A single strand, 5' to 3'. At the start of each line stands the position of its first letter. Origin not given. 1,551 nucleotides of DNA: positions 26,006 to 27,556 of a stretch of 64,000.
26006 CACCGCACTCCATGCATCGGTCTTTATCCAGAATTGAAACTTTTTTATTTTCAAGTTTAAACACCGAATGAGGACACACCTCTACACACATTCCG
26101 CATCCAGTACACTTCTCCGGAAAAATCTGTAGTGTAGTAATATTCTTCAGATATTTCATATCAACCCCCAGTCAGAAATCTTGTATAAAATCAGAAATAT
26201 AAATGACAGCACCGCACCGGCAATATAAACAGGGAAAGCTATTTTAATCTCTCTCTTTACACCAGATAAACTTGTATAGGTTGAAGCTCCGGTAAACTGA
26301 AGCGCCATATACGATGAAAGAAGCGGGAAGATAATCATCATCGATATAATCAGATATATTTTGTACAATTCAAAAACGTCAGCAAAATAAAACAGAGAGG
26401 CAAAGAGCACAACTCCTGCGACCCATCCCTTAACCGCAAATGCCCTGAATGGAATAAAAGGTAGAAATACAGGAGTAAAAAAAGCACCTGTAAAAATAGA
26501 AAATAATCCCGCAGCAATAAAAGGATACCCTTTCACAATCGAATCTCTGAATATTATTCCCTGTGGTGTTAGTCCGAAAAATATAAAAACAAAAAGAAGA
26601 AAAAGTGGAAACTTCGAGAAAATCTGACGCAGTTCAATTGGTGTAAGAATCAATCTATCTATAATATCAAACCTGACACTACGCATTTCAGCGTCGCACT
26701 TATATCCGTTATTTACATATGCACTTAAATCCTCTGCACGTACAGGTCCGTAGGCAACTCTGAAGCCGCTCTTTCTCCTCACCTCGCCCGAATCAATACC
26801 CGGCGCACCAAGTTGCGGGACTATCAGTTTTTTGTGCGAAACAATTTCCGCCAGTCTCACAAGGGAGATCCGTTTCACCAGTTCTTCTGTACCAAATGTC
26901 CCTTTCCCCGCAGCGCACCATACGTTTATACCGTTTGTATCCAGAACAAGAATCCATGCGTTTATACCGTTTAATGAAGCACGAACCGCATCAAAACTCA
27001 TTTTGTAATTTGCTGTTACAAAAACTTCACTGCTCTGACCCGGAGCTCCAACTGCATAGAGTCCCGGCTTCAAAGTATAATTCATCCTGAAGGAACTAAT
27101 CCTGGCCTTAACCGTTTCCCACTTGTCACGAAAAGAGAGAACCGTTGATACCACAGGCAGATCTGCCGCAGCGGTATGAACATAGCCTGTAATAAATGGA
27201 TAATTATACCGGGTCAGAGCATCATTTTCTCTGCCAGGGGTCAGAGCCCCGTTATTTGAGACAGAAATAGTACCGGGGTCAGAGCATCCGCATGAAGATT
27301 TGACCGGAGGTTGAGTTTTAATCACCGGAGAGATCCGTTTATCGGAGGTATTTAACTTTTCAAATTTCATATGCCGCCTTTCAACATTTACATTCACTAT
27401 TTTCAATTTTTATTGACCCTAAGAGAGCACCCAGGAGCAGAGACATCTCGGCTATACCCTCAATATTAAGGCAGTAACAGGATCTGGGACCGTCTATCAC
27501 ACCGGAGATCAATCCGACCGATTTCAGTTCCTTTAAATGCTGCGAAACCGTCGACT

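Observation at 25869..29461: Complete hgcAB mercury-methylation pair with an ArsR-family regulator, next to a RAYT gene and metF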

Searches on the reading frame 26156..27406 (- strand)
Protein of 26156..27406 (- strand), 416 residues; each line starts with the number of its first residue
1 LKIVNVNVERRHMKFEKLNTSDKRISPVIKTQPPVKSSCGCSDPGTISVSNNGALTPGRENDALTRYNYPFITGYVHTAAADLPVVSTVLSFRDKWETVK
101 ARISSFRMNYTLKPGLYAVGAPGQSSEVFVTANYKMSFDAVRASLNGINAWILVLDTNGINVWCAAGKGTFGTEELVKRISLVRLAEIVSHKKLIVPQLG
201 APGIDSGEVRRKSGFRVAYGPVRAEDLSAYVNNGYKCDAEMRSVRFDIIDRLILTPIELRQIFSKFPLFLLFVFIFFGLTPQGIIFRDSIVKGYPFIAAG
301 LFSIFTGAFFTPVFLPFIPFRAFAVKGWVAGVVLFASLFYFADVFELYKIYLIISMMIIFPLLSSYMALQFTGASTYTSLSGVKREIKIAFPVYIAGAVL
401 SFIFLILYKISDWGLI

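Call 3: search_protein_families(library=ncbifam, proteins=[window:26156-27406:-], max_evalue=0.001)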
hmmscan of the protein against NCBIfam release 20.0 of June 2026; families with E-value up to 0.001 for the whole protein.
window:26156-27406:- (416 aa): 3 families
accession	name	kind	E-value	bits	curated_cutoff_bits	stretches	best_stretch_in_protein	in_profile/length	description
NF040863.1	HgcA_corrinoid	equivalog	4.3e-122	407.3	275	1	84-408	2-322/325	mercury methylation corrinoid protein HgcA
NF043039.1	HgcAB_like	equivalog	2.4e-56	191.8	285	1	109-378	13-279/350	HgcAB-like fusion protein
NF003195.0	PRK04165.1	equivalog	1.1e-18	67.4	306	1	111-233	323-445/450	acetyl-CoA decarbonylase/synthase complex subunit gamma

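Call 4: search_protein_families(library=pfam, proteins=[window:26156-27406:-], max_evalue=0.001)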
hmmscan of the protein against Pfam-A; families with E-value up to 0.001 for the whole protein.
window:26156-27406:- (416 aa): 1 family
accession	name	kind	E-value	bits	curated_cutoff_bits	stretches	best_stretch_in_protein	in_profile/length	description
PF03599.22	CdhD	-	6.3e-12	45.4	24.8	1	112-223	268-379/387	CO dehydrogenase/acetyl-CoA synthase delta subunit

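Call 5: find_homologous_proteins(query=window:26156-27370:-)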
Query window:26156-27370:- (404 aa): 8000 proteins with E <= 0.001 among 8000 candidates; the best 120 are listed.
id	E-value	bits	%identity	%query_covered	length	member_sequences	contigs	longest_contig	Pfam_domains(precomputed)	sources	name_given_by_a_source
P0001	2.7e-265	898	100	100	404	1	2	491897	PF03599.23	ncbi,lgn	-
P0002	2.7e-193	661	73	100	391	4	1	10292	PF03599.23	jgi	-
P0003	9.2e-186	636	72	100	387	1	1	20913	PF03599.23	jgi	jgi:acetyl-CoA decarbonylase/synthase complex subunit gamma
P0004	2.0e-183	628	71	100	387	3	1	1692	PF03599.23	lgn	-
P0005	3.7e-183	627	70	100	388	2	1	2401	PF03599.23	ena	-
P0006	4.6e-183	627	69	100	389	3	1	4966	PF03599.23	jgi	-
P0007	2.5e-182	625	69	100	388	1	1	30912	PF03599.23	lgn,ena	-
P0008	4.4e-181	621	71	100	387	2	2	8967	PF03599.23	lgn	-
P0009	8.5e-180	616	70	100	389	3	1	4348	PF03599.23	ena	-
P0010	3.5e-179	614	70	100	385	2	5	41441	PF03599.23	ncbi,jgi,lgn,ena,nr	ncbi:MAG TPA: mercury methylation corrinoid protein HgcA [Spirochaetota bacterium]|nr:mercury methyl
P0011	6.9e-178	610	69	100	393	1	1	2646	PF03599.23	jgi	-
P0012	1.3e-177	609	69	100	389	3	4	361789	PF03599.23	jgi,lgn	jgi:hypothetical protein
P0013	5.7e-177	607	69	100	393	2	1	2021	PF03599.23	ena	-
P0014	7.1e-175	600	68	100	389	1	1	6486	PF03599.23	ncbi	-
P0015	1.1e-174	599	68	100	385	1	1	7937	PF03599.23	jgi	-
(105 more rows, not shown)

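Call 8: find_related_loci(query=window:26156-27370:-, collection=genome_contigs, flank=8000)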
Query window:26156-27370:- (404 aa) in genome_contigs; peptide patterns used: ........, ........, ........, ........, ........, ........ (x = any residue, [..] = any of these).
599 stretches matched a pattern (row limit reached: there are more); 551 encode a relative of the query (tblastn E <= 1e-3); the best 80 are kept; 80 distinct loci.
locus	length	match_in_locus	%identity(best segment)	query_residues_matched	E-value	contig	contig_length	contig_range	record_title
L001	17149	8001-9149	70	1-398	0e+0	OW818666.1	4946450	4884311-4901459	metagenome genome assembly, chromosome: 1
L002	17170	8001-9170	65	1-404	5e-177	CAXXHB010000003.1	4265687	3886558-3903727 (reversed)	MAG: Spirochaetota bacterium isolate 9c02a98b-b84c-44b5-ab69-c94782187e37 genome assembly, contig: contig_3, whole genom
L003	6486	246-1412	68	1-404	9e-178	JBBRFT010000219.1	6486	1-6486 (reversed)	MAG: Spirochaetota bacterium isolate Co_metawrap_2586 Cmw_2586_k141_16632669_length_6486_cov_7.9962, whole genome shotgu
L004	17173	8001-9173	60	1-404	6e-161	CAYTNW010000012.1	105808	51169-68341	MAG TPA_asm: uncultured Leptospirales bacterium isolate SRP220891_co1_350 genome assembly, contig: NODE_281_length_10580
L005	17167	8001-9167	69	1-404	0e+0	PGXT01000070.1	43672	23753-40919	MAG: Spirochaetae bacterium HGW-Spirochaetae-5 bjp_ig2069_scaffold_1964, whole genome shotgun sequence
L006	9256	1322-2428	51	41-404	1e-131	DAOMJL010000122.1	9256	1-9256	MAG TPA_asm: Spirochaetota bacterium isolate AMR_MDS_4899 NODE_7530_length_9256_cov_11.879252, whole genome shotgun sequ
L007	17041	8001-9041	54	58-404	6e-128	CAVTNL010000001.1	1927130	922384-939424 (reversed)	MAG: uncultured Nitrospiraceae bacterium isolate MFD04752.bin.2.24 genome assembly, contig: contig_11908, whole genome s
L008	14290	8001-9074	52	20-404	9e-125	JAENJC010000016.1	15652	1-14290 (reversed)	MAG: Deltaproteobacteria bacterium isolate CoA_3_bin.27 scaffold_1127, whole genome shotgun sequence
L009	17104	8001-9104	48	16-404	3e-123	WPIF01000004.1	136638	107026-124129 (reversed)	MAG: Nitrospirae bacterium isolate X2_MetaBAT.7 scaffold_38, whole genome shotgun sequence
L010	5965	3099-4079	54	76-404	1e-114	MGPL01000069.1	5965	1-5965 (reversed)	MAG: Deltaproteobacteria bacterium GWA2_55_10 gwa2_scaffold_24828, whole genome shotgun sequence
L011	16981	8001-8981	50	74-404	1e-110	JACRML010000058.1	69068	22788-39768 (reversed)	MAG: Deltaproteobacteria bacterium isolate NC_groundwater_1906_Pr3_S2p5_42_12 SR2-18-S2p5_coassembly_scaffold_13192, who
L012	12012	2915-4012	46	26-404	4e-110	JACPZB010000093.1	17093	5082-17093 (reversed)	MAG: Deltaproteobacteria bacterium isolate NC_groundwater_878_Pr1_S2p5_43_21 Montesol18_S2p5_coassembly_scaffold_945423,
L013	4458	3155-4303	47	18-404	8e-111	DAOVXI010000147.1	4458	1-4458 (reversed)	MAG TPA_asm: Deltaproteobacteria bacterium isolate CSMAG_1753 CSMAG_1753_k141_5553100_length_4458_cov_8.9833, whole geno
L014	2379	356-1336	52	76-404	2e-114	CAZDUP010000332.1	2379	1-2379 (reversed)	MAG TPA_asm: uncultured Thermodesulfobacteriota bacterium isolate SRP239054_co1_42 genome assembly, contig: NODE_46966_l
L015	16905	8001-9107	51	41-404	2e-131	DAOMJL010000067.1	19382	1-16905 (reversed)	MAG TPA_asm: Spirochaetota bacterium isolate AMR_MDS_4899 NODE_2764_length_19382_cov_11.407772, whole genome shotgun seq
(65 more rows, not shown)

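Call 9: list_cluster_members(proteins=[window:26156-27370:-, window:25869-26159:-, window:27381-27716:-, window:27800-28390:-])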
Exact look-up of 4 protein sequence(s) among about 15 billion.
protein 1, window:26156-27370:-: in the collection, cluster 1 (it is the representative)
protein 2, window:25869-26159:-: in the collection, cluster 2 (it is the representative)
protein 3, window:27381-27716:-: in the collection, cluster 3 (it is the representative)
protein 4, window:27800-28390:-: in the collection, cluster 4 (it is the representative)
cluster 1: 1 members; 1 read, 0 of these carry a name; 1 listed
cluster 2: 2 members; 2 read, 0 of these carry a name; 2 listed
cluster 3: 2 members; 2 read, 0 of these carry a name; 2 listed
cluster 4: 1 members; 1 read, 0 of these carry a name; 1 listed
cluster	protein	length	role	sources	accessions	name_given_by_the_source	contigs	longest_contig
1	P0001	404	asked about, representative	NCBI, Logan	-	-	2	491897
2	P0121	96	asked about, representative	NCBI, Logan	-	-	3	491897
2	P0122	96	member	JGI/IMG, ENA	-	-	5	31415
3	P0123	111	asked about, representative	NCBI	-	-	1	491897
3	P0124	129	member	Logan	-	-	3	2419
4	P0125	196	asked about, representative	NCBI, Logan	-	-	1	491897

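Call 10: find_encoding_contigs(protein=window:26156-27370:-, flank=10000, max_places=4)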
Protein window:26156-27370:- (404 aa): 2 contigs read that carry it; 2 places shown.
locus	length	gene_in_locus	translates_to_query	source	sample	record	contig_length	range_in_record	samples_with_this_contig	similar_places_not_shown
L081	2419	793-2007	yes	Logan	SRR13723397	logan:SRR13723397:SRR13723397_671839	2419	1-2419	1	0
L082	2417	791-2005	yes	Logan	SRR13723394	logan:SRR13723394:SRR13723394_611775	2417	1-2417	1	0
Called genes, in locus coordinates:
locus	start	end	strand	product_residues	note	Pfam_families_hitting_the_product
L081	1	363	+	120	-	?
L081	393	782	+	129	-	PF12840:HTH_20, PF01022:HTH_5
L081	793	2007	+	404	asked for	PF03599:CdhD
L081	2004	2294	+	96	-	PF12838:Fer4_7 (weak), PF14697:Fer4_21 (weak), PF25160:LdpA_Fe-S-bd (weak), PF12837:Fer4_6, PF13237:Fer4_10, PF00037:Fer4, PF12838:Fer4_7, PF13187:Fer4_9, +6 more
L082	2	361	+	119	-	?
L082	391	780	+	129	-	PF12840:HTH_20, PF01022:HTH_5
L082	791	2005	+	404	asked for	PF03599:CdhD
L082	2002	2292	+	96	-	PF12838:Fer4_7 (weak), PF14697:Fer4_21 (weak), PF25160:LdpA_Fe-S-bd (weak), PF12837:Fer4_6, PF13237:Fer4_10, PF00037:Fer4, PF12838:Fer4_7, PF13187:Fer4_9, +6 more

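Call 11: search_solved_structures(query=window:26156-27370:-, max_evalue=0.01, show_alignments=2)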
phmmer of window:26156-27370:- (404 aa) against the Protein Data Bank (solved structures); distinct sequences matched with E-value up to 0.01: 3.
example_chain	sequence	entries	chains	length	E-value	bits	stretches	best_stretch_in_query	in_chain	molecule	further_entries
2h9a_A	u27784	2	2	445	5.4e-12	48.9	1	99-221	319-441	Carbon monoxide dehydrogenase corrinoid/iron-sulfur protein, gamma subunit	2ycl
4c1n_A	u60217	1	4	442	6.9e-12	48.6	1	99-220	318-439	CARBON MONOXIDE DEHYDROGENASE CORRINOID/IRON-SULFUR PROTEIN, GAMMA SUBUNIT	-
4djd_C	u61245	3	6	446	4.3e-08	36.1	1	103-219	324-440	Corrinoid/iron-sulfur protein large subunit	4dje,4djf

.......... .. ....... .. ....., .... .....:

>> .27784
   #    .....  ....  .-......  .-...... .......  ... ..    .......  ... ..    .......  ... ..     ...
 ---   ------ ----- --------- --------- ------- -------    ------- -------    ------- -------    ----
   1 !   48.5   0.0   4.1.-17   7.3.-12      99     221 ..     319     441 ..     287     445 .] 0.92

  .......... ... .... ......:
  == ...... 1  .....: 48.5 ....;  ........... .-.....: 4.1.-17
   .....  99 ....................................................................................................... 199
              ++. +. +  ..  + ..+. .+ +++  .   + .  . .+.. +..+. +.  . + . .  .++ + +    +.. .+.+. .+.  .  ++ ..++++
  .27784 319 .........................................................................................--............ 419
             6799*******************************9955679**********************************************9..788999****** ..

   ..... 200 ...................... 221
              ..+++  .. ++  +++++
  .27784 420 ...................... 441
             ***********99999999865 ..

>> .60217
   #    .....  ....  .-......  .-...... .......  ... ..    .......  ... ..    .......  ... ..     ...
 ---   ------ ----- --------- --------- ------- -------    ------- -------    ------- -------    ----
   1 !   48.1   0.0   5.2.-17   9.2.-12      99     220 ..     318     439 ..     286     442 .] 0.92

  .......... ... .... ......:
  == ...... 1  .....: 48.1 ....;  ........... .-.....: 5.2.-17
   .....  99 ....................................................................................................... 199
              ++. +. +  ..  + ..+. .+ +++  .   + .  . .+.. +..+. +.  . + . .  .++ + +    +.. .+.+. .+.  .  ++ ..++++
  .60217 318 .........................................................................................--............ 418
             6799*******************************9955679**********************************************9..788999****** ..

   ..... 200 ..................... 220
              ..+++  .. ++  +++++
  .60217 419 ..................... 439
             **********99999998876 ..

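Call 29: find_encoding_contigs(protein=P0002, flank=10000, max_places=2)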
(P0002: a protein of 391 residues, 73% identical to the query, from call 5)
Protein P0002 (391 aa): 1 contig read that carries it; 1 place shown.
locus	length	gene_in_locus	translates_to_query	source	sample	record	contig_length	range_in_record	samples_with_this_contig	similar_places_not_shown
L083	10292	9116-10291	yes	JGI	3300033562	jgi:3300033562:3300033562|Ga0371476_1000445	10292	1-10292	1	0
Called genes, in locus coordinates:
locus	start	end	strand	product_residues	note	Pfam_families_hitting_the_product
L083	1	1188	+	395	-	?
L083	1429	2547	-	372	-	PF13424:TPR_12 (faint), PF14561:TPR_20 (faint), PF21033:RMD1-3 (faint), PF25064:ARM_TT21_5th (faint), PF00515:TPR_1 (faint), PF13432:TPR_16 (weak), PF14559:TPR_19, PF13414:TPR_11 (weak), +8 more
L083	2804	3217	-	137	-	PF01850:PIN, PF13470:PIN_3 (weak)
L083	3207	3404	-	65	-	-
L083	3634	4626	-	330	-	PF01515:PTA_PTB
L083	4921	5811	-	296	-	PF02219:MTHFR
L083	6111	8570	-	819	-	PF02743:dCache_1, PF00672:HAMP (weak), PF00015:MCPsignal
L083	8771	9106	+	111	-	PF01022:HTH_5, PF12840:HTH_20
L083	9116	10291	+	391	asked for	PF03599:CdhD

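Call 30: find_encoding_contigs(protein=P0007, flank=10000, max_places=2)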
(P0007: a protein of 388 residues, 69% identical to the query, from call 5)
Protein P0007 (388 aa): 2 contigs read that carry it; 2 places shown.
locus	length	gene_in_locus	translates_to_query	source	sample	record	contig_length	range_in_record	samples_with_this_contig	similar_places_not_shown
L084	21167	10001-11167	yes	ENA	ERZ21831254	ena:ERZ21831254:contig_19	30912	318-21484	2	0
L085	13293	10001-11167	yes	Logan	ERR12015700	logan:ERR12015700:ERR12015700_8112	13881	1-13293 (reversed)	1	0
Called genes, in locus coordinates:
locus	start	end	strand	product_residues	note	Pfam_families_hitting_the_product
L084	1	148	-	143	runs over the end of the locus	PF00561:Abhydrolase_1, PF02129:Peptidase_S15, PF12146:Hydrolase_4 (weak), PF00326:Peptidase_S9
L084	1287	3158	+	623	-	PF02770:Acyl-CoA_dh_M, PF00441:Acyl-CoA_dh_1, PF22924:ACOX_C_alpha1 (weak), PF12806:Acyl-CoA_dh_C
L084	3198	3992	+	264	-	-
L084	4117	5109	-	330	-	PF01515:PTA_PTB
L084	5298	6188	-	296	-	PF02219:MTHFR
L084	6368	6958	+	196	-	PF01797:Y1_Tnp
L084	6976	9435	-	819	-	PF02743:dCache_1, PF00672:HAMP (faint), PF00015:MCPsignal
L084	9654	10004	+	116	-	PF01022:HTH_5, PF12840:HTH_20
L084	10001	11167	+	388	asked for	PF03599:CdhD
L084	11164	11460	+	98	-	PF14697:Fer4_21 (weak), PF00037:Fer4, PF12837:Fer4_6, PF13237:Fer4_10, PF12797:Fer4_2 (weak), PF12838:Fer4_7, PF13187:Fer4_9, PF00037:Fer4 (weak), +3 more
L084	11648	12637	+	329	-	PF23023:Anti-Pycsar_Apyc1, PF00753:Lactamase_B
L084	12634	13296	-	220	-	-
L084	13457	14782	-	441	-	PF02447:GntP_permease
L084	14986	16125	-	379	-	PF07907:YibE_F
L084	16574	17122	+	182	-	PF03551:PadR, PF10400:Vir_act_alpha_C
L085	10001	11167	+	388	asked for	PF03599:CdhD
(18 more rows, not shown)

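Call 31: find_encoding_contigs(protein=P0008, flank=10000, max_places=2)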
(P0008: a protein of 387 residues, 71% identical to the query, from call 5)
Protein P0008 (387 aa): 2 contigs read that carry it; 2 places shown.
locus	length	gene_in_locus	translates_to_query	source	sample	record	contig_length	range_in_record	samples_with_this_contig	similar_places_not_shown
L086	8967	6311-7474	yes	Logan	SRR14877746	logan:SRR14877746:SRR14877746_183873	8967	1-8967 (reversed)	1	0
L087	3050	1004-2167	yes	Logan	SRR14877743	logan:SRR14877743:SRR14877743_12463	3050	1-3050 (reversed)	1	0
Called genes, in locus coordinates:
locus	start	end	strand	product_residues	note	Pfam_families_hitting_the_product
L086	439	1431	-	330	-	PF01515:PTA_PTB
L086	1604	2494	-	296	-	PF02219:MTHFR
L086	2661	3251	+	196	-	PF01797:Y1_Tnp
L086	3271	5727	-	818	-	PF00672:HAMP (weak), PF00015:MCPsignal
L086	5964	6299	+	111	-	PF01022:HTH_5, PF12840:HTH_20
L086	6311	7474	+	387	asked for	PF03599:CdhD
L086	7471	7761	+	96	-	PF14697:Fer4_21 (weak), PF25160:LdpA_Fe-S-bd (weak), PF12837:Fer4_6, PF00037:Fer4, PF12797:Fer4_2 (weak), PF13237:Fer4_10, PF12838:Fer4_7 (weak), PF13187:Fer4_9 (weak), +3 more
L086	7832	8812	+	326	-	PF23023:Anti-Pycsar_Apyc1, PF00753:Lactamase_B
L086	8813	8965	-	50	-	?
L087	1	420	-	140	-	?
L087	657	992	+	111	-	PF01022:HTH_5, PF12840:HTH_20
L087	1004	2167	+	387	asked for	PF03599:CdhD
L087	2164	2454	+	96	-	PF14697:Fer4_21 (weak), PF25160:LdpA_Fe-S-bd (weak), PF12837:Fer4_6, PF00037:Fer4, PF12797:Fer4_2 (weak), PF13237:Fer4_10, PF12838:Fer4_7 (weak), PF13187:Fer4_9 (weak), +3 more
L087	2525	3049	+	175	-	?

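Call 41: predict_structure(alignment_id=A1)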
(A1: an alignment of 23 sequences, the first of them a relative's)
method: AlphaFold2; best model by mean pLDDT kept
length: 404 residues; sequences in the alignment: 23
mean_pLDDT: 74.9   pTM: 0.63
mean pLDDT of the five models: 74.9, 72.7, 71.8, 71.2, 58.4
residues with pLDDT >= 90: 121; 70-90: 160; 50-70: 48; < 50: 75
segments of 3 or more residues with pLDDT < 50: 1-55, 94-96, 148-157, 362-368
pLDDT, mean of each block of 10 residues (from residue 1): 33 30 31 31 37 58 89 91 77 59 93 92 86 94 70 49 90 93 75 87 90 89 88 68 68 86 88 85 88 81 63 86 86 82 92 81 48 79 92 92 79
secondary structure, 60 per line:
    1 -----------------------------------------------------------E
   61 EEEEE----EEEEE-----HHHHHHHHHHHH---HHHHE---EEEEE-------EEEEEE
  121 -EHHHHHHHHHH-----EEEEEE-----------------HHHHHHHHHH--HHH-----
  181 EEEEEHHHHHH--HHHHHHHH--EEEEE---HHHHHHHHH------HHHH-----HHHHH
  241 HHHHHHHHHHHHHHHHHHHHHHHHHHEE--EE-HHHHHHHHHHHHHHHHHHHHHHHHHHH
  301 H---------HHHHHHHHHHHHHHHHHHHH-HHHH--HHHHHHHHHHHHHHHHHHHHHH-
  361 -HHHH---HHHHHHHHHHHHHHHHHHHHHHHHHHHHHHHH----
elements in order: E60-65 E70-74 H80-91 H95-98 E103-107 E115-120 H123-132 E138-143 H161-170 E181-185 H186-191 H194-201 E204-208 H212-220 H227-230 H236-266 H274-301 H311-330 H332-335 H338-359 H362-365 H369-400
